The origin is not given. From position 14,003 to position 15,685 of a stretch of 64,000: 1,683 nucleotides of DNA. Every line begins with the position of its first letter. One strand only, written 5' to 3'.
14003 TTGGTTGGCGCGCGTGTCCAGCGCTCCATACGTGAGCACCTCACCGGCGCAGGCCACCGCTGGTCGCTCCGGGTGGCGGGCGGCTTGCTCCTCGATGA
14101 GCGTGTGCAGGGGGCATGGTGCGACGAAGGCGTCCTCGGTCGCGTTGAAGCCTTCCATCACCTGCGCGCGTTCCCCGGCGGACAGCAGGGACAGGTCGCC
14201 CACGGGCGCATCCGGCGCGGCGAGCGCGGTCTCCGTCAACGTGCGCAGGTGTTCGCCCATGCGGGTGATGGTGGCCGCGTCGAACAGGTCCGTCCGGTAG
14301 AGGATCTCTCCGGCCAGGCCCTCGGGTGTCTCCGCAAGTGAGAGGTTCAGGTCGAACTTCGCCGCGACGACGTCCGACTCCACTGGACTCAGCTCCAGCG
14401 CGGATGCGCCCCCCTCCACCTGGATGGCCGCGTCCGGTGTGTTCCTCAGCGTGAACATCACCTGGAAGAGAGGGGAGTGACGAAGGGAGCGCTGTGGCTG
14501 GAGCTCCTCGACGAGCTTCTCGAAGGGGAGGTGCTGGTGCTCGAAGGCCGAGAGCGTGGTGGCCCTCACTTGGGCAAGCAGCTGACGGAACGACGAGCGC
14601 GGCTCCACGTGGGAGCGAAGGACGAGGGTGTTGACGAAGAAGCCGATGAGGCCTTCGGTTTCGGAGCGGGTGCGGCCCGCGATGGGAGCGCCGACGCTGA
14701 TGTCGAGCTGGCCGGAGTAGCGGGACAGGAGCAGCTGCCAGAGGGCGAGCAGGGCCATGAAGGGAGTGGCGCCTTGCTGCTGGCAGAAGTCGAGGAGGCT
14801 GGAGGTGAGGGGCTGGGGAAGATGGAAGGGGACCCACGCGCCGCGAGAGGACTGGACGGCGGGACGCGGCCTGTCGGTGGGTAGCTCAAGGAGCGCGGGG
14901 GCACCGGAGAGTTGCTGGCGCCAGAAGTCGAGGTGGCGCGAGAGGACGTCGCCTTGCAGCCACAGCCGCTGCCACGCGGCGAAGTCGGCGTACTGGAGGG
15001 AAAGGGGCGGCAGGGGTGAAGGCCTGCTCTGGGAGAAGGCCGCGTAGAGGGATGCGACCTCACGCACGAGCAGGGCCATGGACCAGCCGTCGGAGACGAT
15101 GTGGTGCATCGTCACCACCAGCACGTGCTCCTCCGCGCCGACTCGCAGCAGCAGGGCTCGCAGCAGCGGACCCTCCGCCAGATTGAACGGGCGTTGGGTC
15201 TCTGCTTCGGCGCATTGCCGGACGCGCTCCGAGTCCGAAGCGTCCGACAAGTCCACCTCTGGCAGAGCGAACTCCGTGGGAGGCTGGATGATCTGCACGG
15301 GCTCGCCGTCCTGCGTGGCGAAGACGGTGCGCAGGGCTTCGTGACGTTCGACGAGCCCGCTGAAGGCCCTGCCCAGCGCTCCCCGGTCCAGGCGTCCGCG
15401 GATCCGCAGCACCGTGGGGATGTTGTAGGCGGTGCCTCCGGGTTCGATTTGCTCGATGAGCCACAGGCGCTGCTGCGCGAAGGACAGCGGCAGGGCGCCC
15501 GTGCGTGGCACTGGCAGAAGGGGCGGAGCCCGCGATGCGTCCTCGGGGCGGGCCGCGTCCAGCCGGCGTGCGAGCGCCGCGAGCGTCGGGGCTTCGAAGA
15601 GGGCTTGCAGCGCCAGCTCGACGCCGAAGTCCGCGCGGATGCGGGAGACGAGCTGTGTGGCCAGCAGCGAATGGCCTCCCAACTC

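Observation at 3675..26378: Compact hybrid NRPS-PKS assembly line with lipo-initiation-type starter C domain, one ketide insertion and a coupled decarboxylase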

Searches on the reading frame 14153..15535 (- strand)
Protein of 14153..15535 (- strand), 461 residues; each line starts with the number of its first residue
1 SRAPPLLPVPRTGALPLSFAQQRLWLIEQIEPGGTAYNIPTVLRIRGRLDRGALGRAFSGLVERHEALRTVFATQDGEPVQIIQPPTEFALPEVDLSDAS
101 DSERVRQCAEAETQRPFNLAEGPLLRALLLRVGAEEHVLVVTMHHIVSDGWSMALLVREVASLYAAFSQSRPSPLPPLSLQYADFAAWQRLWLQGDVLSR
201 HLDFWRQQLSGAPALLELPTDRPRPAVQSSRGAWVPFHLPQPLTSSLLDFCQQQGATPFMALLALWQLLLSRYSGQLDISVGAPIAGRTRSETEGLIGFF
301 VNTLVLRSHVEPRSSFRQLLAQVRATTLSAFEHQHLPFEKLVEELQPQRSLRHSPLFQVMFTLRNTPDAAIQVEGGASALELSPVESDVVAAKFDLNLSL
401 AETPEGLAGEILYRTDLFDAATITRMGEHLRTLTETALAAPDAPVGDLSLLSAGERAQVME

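Call 69: search_solved_structures(query=window:14153-15535:-, max_evalue=1e-30)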
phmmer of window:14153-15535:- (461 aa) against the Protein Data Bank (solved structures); distinct sequences matched with E-value up to 1e-30: 33.
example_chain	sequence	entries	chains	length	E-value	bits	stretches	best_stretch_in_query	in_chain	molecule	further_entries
6p1j_A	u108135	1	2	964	2.6e-115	389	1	15-459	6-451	Txo2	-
6oyf_A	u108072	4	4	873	2.1e-112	379.4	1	15-459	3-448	Txo1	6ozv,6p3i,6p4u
5u89_A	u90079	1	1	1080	1.6e-98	333.6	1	2-459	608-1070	Amino acid adenylation domain protein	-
8z0q_C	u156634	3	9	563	2.6e-85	290.2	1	3-445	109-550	Special condensation domain in NRPS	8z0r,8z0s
2jgp_A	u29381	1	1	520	2.9e-83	283.4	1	7-451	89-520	TYROCIDINE SYNTHETASE 3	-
8qnf_A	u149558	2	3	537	7.2e-76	259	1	9-458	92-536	Condensation domain TomBC from the Tomaymycin non-ribosomal peptide synthetase | Tomaymycin non-ribosomal peptide synthetase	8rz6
7kvw_A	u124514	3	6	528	3e-71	243.8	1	16-452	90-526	PCP-C didomain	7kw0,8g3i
7kw2_A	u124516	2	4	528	2.5e-70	240.8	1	17-452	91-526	PCP-C didomain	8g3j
8fx6_A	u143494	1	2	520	2.7e-70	240.7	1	16-445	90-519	PCP-C didomain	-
8fx7_A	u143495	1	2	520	2.2e-69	237.7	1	17-445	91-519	PCP-C didomain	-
8xjz_C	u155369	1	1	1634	7.5e-65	222.7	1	8-456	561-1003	Peptide synthetase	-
9up2_A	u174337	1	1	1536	3.6e-57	197.4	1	14-442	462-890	PvdL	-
9lcp_A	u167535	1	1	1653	4.4e-57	197.1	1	14-442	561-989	PvdL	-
9lco_A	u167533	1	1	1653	4.4e-57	197.1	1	14-442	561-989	PvdL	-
9lcq_A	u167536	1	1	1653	4.7e-57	197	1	14-442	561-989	PvdL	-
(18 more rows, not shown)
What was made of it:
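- On Lipo-initiation starter C domain (Cs clade): The ranking of solved structures is nearly the same as for the internal C3 (call 69).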
